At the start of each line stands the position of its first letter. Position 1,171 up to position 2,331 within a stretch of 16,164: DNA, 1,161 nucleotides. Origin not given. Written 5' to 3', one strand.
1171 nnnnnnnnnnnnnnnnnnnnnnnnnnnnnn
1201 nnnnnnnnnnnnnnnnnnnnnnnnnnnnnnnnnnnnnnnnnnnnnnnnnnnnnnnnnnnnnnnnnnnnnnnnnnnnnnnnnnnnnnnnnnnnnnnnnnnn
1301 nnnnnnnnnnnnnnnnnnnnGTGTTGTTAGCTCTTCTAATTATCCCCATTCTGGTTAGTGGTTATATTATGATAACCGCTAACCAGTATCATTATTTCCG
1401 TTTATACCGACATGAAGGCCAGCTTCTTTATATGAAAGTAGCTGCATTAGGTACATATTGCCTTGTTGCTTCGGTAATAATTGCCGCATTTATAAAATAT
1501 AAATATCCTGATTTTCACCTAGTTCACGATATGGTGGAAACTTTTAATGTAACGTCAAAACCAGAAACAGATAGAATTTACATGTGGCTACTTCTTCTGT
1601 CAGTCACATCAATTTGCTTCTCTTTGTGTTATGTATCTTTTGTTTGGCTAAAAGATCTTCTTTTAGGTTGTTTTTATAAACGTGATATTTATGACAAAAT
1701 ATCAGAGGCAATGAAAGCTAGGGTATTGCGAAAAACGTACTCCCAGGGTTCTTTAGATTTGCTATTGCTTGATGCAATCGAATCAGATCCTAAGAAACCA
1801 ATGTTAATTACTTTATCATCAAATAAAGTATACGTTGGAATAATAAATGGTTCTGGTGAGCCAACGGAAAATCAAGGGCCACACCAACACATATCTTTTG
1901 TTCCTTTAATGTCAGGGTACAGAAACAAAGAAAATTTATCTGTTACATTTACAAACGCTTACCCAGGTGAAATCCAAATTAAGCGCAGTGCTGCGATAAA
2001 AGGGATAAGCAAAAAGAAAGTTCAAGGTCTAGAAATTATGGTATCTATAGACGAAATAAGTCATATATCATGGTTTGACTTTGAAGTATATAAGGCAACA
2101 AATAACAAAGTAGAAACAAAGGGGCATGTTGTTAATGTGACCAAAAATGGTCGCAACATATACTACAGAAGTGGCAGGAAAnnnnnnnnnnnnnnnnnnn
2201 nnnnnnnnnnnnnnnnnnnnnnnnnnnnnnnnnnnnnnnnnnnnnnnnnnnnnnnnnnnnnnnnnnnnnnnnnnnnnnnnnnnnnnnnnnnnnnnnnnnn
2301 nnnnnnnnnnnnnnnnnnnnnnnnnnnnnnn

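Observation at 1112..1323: Small 69-aa gene with a near-consensus ribosome-binding site, joined to the AT-rich cassette by a 1-nt stop/start overlap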

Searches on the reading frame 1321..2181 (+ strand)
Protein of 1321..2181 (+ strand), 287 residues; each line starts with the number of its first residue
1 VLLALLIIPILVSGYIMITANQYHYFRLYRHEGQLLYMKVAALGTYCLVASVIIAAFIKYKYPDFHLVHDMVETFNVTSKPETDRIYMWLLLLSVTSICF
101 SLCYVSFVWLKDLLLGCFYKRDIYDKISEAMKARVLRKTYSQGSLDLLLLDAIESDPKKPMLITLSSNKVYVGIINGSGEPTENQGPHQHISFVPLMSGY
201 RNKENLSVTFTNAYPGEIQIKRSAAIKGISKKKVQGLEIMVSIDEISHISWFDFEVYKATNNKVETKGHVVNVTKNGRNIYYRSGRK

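Call 17: search_protein_families(library=pfam, proteins=[window:1321-2181:+], max_evalue=1)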
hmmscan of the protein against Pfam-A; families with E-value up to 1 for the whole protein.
window:1321-2181:+ (287 aa): 2 families
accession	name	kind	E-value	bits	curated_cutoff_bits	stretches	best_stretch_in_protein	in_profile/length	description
PF18027.6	Pepdidase_M14_N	-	0.015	15.9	23.2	0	226-275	10-58/107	Cytosolic carboxypeptidase N-terminal domain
PF11952.13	XTBD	-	0.02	15.1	27.6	1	102-130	33-61/85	XRN-Two Binding Domain, XTBD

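Call 18: search_protein_families(library=phrogs, proteins=[window:1321-2181:+], max_evalue=1)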
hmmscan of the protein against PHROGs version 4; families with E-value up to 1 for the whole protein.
window:1321-2181:+ (287 aa): 3 families
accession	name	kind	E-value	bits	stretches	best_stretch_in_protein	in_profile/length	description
phrog_3630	-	unknown function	2.6e-108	362.6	1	4-287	3-273/274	-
phrog_23864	-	unknown function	3.4e-10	41.3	1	132-262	7-130/143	-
phrog_36534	-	unknown function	0.91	10.1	0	98-105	13-20/20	-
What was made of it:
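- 1321..2184 (+): Large partner gene, 286-287 aa. It has three N-terminal membrane helices (N-terminus out and C-terminus in, by the positive-inside rule; inferred) and a cytoplasmic beta-rich domain with an Sm/LSm-like fold. Invariant motifs are GQLLY in loop 1 and P.MSGYR.K in the barrel. Member of phrog_3630 (call 18).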

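Call 19: search_protein_families(library=padloc, proteins=[window:1321-2181:+], max_evalue=1)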
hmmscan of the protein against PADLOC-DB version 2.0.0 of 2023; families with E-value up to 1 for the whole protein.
window:1321-2181:+ (287 aa): 0 families

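Call 20: search_protein_families(library=ncbifam, proteins=[window:1321-2181:+], max_evalue=1)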
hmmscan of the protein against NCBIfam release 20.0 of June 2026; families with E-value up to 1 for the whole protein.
window:1321-2181:+ (287 aa): 0 families

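Call 42: find_homologous_proteins(query=window:1324-2181:+, max_evalue=0.001)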
Query window:1324-2181:+ (286 aa): 70 proteins with E <= 0.001 among 947 candidates.
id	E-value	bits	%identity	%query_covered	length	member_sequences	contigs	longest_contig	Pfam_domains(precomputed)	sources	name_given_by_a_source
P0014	1.0e-175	601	92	97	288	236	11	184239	-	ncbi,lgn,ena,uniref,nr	ncbi:TPA: hypothetical protein ACGK2H_002551 [Escherichia coli]|uniref:hypothetical protein n=1 Tax=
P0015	1.2e-174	597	94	100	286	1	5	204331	-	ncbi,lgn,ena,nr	ncbi:hypothetical protein H6278_001877 [Escherichia coli]|nr:hypothetical protein [Escherichia coli]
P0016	1.7e-174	597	94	97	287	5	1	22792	-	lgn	-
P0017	2.6e-173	593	94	100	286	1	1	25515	-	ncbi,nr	ncbi:hypothetical protein L1S98_004723 [Escherichia coli]|nr:hypothetical protein [Escherichia coli]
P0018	2.2e-162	557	84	100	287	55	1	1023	-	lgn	-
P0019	1.0e-156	538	81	100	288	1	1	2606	-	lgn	-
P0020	2.0e-156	538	80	100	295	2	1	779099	-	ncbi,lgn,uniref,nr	ncbi:hypothetical protein J5069_11915 [Candidatus Symbiopectobacterium sp. NZEC127]|uniref:hypotheti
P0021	3.4e-156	537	82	97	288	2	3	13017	-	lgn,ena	-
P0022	7.3e-150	516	94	87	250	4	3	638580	-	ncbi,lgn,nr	ncbi:TPA: hypothetical protein ACIRM2_000616 [Escherichia coli]|nr:hypothetical protein [Escherichia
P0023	1.5e-146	505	78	100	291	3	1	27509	-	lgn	-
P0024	2.0e-134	465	83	86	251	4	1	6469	-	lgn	-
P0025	5.6e-97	343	99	56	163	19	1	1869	-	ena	-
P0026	6.8e-96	339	55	96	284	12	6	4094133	-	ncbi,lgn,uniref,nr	ncbi:hypothetical protein [Providencia alcalifaciens]|uniref:Uncharacterized protein n=1 Tax=Provide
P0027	7.8e-92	326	53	99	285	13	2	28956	-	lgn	-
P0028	2.8e-90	321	55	93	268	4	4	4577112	-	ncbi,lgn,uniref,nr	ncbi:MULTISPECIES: hypothetical protein [unclassified Providencia]|uniref:hypothetical protein n=1 T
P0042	1.4e-79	285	49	92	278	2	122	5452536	-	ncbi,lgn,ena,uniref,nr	ncbi:TPA: hypothetical protein ACMEW2_000320 [Klebsiella pneumoniae]|uniref:hypothetical protein n=1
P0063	1.1e-38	151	36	93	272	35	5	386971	-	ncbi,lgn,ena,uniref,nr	ncbi:hypothetical protein MBN81_001116 [Klebsiella pneumoniae]|uniref:hypothetical protein n=1 Tax=K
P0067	9.6e-29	119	27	87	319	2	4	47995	-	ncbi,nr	ncbi:hypothetical protein GTW15_17815 [Vibrio cholerae]|nr:hypothetical protein [Vibrio cholerae] EI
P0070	1.8e-21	95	31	71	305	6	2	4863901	-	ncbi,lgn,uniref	ncbi:hypothetical protein ACCQ12_15110 [Xanthomonas sp. NCPPB 1068]|uniref:hypothetical protein n=1 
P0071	9.8e-20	89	30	72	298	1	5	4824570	-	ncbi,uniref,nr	ncbi:hypothetical protein [Shewanella fidelis]|uniref:Uncharacterized protein n=1 Tax=Shewanella fid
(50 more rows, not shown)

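Call 43: find_encoding_contigs(protein=P0026, flank=4000, max_places=3)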
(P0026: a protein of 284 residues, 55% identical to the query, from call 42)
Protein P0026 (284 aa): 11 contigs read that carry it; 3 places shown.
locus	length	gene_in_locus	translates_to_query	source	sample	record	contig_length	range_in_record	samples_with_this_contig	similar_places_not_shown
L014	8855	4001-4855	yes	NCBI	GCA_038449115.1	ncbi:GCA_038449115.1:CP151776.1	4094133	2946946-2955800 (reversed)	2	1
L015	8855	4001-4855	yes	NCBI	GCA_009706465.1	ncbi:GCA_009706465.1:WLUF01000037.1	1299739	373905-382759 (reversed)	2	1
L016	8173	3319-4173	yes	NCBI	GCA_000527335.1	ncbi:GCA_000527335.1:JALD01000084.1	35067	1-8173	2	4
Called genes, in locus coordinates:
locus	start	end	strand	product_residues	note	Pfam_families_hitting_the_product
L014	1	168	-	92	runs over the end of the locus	PF05449:Phage_holin_3_7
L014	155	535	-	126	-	PF16931:Phage_holin_8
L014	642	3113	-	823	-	-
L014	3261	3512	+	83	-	-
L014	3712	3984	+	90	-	-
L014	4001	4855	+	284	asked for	-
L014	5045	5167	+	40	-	-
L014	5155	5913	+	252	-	PF10543:ORF6N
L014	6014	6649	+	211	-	-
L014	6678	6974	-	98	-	-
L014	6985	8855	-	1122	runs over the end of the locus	-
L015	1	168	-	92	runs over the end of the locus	PF05449:Phage_holin_3_7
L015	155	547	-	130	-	PF16931:Phage_holin_8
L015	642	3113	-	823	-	-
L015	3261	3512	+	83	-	-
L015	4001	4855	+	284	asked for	-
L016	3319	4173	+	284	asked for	-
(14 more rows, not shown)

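Call 44: find_encoding_contigs(protein=P0042, flank=4000, max_places=3)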
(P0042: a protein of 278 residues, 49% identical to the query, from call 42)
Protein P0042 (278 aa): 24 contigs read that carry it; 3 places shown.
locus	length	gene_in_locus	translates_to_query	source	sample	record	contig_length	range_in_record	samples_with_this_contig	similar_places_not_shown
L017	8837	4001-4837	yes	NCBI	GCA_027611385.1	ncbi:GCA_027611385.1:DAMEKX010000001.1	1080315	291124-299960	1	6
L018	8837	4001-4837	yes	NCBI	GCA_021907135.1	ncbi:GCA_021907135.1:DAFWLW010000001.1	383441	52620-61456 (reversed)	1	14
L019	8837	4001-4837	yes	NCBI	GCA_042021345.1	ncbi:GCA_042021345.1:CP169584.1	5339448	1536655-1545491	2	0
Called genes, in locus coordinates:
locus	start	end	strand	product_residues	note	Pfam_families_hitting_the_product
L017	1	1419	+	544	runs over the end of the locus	PF01266:DAO, PF06039:Mqo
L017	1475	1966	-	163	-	PF03974:Ecotin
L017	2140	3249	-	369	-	PF01594:AI-2E_transport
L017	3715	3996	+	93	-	-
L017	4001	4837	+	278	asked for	-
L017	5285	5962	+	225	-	-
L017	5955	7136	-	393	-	PF09003:Arm-DNA-bind_1 (weak)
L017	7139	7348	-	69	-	-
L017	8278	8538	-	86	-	-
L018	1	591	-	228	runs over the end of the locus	PF20289:MComp1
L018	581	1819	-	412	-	PF20276:CTD1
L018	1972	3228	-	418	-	PF13356:Arm-DNA-bind_3, PF22022:Phage_int_M, PF00589:Phage_integrase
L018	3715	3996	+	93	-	-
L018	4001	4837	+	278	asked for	-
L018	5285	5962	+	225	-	-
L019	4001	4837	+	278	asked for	-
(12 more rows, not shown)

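Call 45: find_encoding_contigs(protein=P0063, flank=4000, max_places=3)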
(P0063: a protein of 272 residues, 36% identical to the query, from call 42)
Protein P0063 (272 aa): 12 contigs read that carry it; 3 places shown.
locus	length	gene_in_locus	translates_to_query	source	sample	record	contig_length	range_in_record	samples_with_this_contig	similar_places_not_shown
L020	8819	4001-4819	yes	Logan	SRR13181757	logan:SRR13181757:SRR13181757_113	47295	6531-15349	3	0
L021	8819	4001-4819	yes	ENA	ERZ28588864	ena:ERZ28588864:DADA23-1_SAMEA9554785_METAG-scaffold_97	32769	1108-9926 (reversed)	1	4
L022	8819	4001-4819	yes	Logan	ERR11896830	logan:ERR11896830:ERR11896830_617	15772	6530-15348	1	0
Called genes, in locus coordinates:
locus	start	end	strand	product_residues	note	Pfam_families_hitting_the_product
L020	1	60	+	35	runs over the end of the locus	-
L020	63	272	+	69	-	-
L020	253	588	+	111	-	-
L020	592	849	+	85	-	-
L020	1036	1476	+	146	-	-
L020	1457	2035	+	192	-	-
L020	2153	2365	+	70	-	-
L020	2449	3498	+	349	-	PF12167:Arm-DNA-bind_2, PF00589:Phage_integrase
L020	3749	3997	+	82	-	-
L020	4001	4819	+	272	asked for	-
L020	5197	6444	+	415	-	PF13356:Arm-DNA-bind_3, PF22022:Phage_int_M, PF00589:Phage_integrase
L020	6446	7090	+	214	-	-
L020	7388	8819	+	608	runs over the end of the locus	PF14280:DUF4365, PF13428:TPR_14 (faint), PF13374:TPR_10 (faint), PF13174:TPR_6 (faint), PF13424:TPR_12 (weak), PF00515:TPR_1, PF07719:TPR_2 (weak), PF13181:TPR_8 (weak), +6 more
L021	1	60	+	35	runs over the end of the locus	-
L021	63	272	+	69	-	-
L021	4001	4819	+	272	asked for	-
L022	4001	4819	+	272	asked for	-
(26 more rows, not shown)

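Call 50: find_encoding_contigs(protein=P0067, flank=3000, max_places=2)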
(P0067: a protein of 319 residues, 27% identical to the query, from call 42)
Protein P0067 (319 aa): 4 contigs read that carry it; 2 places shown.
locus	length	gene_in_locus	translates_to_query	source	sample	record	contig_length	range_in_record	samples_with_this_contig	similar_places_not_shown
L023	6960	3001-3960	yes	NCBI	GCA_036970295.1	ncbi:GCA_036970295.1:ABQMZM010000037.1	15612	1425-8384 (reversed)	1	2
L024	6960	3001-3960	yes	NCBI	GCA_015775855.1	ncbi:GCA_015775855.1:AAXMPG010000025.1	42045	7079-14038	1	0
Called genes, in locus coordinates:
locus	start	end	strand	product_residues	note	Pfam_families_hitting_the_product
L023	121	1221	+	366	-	PF00589:Phage_integrase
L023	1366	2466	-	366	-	-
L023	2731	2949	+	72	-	-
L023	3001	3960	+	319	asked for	-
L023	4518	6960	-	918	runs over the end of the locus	PF06986:F_T4SS_TraN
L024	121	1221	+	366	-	PF00589:Phage_integrase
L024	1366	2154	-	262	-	-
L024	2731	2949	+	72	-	-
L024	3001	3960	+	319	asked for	-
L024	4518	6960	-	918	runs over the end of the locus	PF06986:F_T4SS_TraN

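Call 51: find_encoding_contigs(protein=P0070, flank=3000, max_places=2)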
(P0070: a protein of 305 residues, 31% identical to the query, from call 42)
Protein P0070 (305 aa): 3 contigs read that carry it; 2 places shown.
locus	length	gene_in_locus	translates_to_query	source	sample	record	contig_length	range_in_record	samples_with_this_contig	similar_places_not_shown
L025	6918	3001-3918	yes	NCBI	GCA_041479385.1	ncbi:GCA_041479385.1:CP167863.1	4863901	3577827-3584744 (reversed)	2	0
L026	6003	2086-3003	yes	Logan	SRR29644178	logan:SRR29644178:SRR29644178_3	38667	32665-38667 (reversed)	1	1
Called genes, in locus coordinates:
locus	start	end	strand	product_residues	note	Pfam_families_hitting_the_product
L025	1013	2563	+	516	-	PF20172:DUF6538 (weak), PF00589:Phage_integrase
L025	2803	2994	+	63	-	-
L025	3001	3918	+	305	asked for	-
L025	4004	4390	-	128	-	-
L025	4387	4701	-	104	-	-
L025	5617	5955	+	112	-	PF13560:HTH_31, PF01381:HTH_3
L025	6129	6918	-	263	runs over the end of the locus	PF26109:WHD_BrxR, PF13280:WYL, PF26107:BrxR_CTD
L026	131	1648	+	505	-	PF20172:DUF6538 (weak), PF00589:Phage_integrase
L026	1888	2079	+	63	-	-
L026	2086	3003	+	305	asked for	-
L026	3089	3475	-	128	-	-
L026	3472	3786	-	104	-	-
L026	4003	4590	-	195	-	-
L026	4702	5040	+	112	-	PF13560:HTH_31, PF01381:HTH_3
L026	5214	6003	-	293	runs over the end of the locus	PF26109:WHD_BrxR, PF13280:WYL, PF26107:BrxR_CTD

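Call 52: find_encoding_contigs(protein=P0071, flank=3000, max_places=2)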
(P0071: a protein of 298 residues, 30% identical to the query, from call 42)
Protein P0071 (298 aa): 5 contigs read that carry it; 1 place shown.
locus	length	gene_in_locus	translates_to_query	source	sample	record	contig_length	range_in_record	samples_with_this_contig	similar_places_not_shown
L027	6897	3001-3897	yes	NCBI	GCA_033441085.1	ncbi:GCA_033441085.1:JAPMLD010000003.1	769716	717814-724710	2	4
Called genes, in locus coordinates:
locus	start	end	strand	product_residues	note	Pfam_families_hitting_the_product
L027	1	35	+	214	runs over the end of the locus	PF11363:DUF3164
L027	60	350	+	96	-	-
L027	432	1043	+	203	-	PF06252:GemA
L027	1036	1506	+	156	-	PF08765:Mor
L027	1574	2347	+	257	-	PF13643:DUF4145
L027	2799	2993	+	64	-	-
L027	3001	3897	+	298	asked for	-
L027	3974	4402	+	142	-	PF18925:DUF5675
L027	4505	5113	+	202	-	-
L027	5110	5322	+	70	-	-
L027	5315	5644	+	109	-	PF10805:DUF2730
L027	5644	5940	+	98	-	-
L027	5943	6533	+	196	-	PF11985:Phage_Mu_Gp27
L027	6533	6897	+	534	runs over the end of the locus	-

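Call 61: search_solved_structures(query=A7, max_evalue=10)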
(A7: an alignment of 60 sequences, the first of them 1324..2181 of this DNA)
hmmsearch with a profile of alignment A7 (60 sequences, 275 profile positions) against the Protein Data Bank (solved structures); distinct sequences matched with E-value up to 10: 10.
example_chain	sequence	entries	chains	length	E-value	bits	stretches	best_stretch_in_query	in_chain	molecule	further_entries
1pji_A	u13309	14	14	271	0.45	13.4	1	27-123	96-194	Formamidopyrimidine-DNA glycosylase | DNA glycosylase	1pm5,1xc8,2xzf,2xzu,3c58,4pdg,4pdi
1kfv_A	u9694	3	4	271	0.45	13.4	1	27-123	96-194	Formamido-pyrimidine DNA glycosylase | Formamidopyrimidine-DNA glycosylase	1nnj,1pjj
4pcz_A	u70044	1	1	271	0.45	13.4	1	27-123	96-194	Formamidopyrimidine-DNA glycosylase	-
6h0s_A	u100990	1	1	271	0.45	13.4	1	27-123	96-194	Formamidopyrimidine-DNA glycosylase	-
4pd2_A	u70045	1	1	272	0.45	13.4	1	27-123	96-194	Formamidopyrimidine-DNA glycosylase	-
1tdz_A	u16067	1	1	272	0.45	13.4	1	27-123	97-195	formamidopyrimidine-DNA glycosylase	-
6fl1_A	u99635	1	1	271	0.52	13.2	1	27-120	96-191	Formamidopyrimidine-DNA glycosylase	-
9sra_Bl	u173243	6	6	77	0.65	12.9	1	198-236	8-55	Large ribosomal subunit protein eL20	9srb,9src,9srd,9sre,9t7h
4cis_A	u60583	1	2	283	0.73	12.7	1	27-123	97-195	FORMAMIDOPYRIMIDIN DNA GLYCOSYLASE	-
6rnr_A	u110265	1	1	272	0.84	12.6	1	27-121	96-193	Formamidopyrimidine-DNA glycosylase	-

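Call 66: predict_structure(alignment_id=A7)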
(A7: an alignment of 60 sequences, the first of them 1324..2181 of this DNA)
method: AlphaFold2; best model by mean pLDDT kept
length: 286 residues; sequences in the alignment: 60
mean_pLDDT: 78.8   pTM: 0.63
mean pLDDT of the five models: 78.8, 77.7, 76.2, 76.0, 75.6
residues with pLDDT >= 90: 57; 70-90: 161; 50-70: 58; < 50: 10
segments of 3 or more residues with pLDDT < 50: 229-232
pLDDT, mean of each block of 10 residues (from residue 1): 78 90 75 82 92 90 81 78 86 91 92 83 80 85 86 85 92 75 63 88 83 61 51 65 88 81 57 65 53
secondary structure, 60 per line:
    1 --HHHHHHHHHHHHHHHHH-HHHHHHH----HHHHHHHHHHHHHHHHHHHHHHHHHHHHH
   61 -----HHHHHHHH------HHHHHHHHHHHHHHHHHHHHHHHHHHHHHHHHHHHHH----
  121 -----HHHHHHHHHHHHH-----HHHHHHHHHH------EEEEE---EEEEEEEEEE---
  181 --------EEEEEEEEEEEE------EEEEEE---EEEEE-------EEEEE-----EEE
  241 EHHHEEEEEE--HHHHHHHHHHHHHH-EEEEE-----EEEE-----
elements in order: H3-19 H21-27 H32-60 H66-73 H80-116 H126-138 H144-153 E160-164 E168-177 E189-200 E207-212 E216-220 E228-232 E238-241 E245-250 H253-266 E268-272 E278-281
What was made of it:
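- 1321..2184 (+): AF2 model, pLDDT 78.8 (call 66).
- On Sm/LSm-like fold (large partner, C-terminal domain): This is fold-level only; the model pLDDT is 78.8 (call 66).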

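Call 74: search_protein_families(library=pfam, alignment_id=A7, max_evalue=0.1)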
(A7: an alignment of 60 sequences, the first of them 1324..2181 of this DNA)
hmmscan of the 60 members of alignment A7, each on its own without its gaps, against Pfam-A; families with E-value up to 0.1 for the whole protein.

A. member 1, window:1324-2181:+ (286 aa): 2 families
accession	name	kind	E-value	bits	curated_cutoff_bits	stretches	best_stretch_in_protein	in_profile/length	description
PF18027.6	Pepdidase_M14_N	-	0.015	15.9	23.2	0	225-274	10-58/107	Cytosolic carboxypeptidase N-terminal domain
PF11952.13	XTBD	-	0.02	15.1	27.6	1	101-129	33-61/85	XRN-Two Binding Domain, XTBD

B. families by the number of members that match (of 60 scanned): 18 families
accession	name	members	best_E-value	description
PF18027.6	Pepdidase_M14_N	5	0.015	Cytosolic carboxypeptidase N-terminal domain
PF11952.13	XTBD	3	0.02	XRN-Two Binding Domain, XTBD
PF24376.1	DUF7532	2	0.032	Family of unknown function (DUF7532)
PF06044.18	DpnI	2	0.045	Dam-replacing family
PF17545.7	DUF5461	2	0.05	Family of unknown function (DUF5461)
PF06781.17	CrgA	2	0.064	Cell division protein CrgA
PF09758.14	FPL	1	0.0012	Uncharacterised conserved protein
PF01284.28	MARVEL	1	0.0093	Membrane-associating domain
PF06837.17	Fijivirus_P9-2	1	0.016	Fijivirus P9-2 protein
PF16022.11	DUF4783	1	0.042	Domain of unknown function (DUF4783)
PF11099.14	M11L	1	0.043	Apoptosis regulator M11L like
PF04701.18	Pox_D2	1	0.049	Pox virus D2 protein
PF22571.1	LiaI-LiaF-TM_PspC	1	0.049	PspC transmembrane region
PF03537.19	Glyco_hydro_114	1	0.052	Glycoside-hydrolase family GH114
PF06378.16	SSAP_Sak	1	0.06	Sak Single Strand Annealing Protein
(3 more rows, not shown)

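Call 78: find_related_loci(query=A7, collection=genome_contigs, flank=2500)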
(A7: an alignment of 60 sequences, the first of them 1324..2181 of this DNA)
Query A7 (286 aa) in genome_contigs; peptide patterns used: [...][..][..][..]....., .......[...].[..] (x = any residue, [..] = any of these).
112 stretches matched a pattern; 91 encode a relative of the query (tblastn E <= 1e-3); the best 80 are kept; 80 distinct loci.
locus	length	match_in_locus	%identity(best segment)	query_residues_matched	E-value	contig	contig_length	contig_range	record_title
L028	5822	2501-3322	80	12-285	2e-157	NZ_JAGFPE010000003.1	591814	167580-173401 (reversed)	Candidatus Symbiopectobacterium sp. NZEC151 NODE_3_legth_591814_cov_124.760069, whole genome shotgun sequence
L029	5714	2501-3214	53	11-261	1e-83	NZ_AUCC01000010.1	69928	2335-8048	Arsenophonus nasoniae DSM 15247 G468DRAFT_scaffold00010.10_C, whole genome shotgun sequence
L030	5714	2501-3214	52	11-261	2e-83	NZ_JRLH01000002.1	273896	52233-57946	Candidatus Arsenophonus nilaparvatae str. Hanzhou strain Hangzhou contig2, whole genome shotgun sequence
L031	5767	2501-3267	53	11-261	6e-73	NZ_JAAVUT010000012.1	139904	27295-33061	Sodalis sp. dw_96 12, whole genome shotgun sequence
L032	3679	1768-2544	37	12-278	2e-62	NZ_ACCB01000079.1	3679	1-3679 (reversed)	Yersinia aldovae ATCC 35236 contig00325, whole genome shotgun sequence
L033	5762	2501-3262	40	1-265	2e-59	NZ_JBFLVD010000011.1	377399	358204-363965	Scandinavium sp. UTDF21-P1B CNTSAP1B_S431_contig_11, whole genome shotgun sequence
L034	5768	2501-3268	37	1-266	6e-51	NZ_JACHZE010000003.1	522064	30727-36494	Atlantibacter sp. RC6 Ga0365400_03, whole genome shotgun sequence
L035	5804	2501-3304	35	1-281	3e-49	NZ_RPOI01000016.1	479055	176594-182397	Citrobacter youngae strain CCUG 30791 citrobacter_youngae_CCUG30791T_0000016, whole genome shotgun sequence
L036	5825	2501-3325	36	1-283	5e-49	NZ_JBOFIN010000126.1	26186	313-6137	MAG: Scandinavium sp. isolate WFFMC_MAG_019 k139_451056_flag=1_multi=13.9800_len=26186, whole genome shotgun sequence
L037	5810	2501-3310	33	1-282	5e-48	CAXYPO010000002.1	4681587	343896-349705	Enterobacter bugandensis isolate 22S01078-8 genome assembly, contig: contig_1, whole genome shotgun sequence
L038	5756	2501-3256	34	1-261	3e-46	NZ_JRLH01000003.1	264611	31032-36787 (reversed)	Candidatus Arsenophonus nilaparvatae str. Hanzhou strain Hangzhou contig3, whole genome shotgun sequence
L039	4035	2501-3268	34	1-266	6e-46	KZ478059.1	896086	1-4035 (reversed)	Enterobacterales bacterium CwR94 genomic scaffold scf_19201_1, whole genome shotgun sequence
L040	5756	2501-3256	35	1-266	1e-45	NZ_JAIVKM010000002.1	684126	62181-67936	Mangrovibacter yixingensis strain SaN21-3 SaN21-3_ctg002, whole genome shotgun sequence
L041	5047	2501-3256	32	1-261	1e-42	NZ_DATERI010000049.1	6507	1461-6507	MAG: Buttiauxella sp. isolate SMAG_U9069 k141_162958, whole genome shotgun sequence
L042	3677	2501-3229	29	1-264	6e-31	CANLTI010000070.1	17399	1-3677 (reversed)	uncultured Pseudomonadales bacterium isolate 2-47.fasta genome assembly, contig: NODE_70, whole genome shotgun sequence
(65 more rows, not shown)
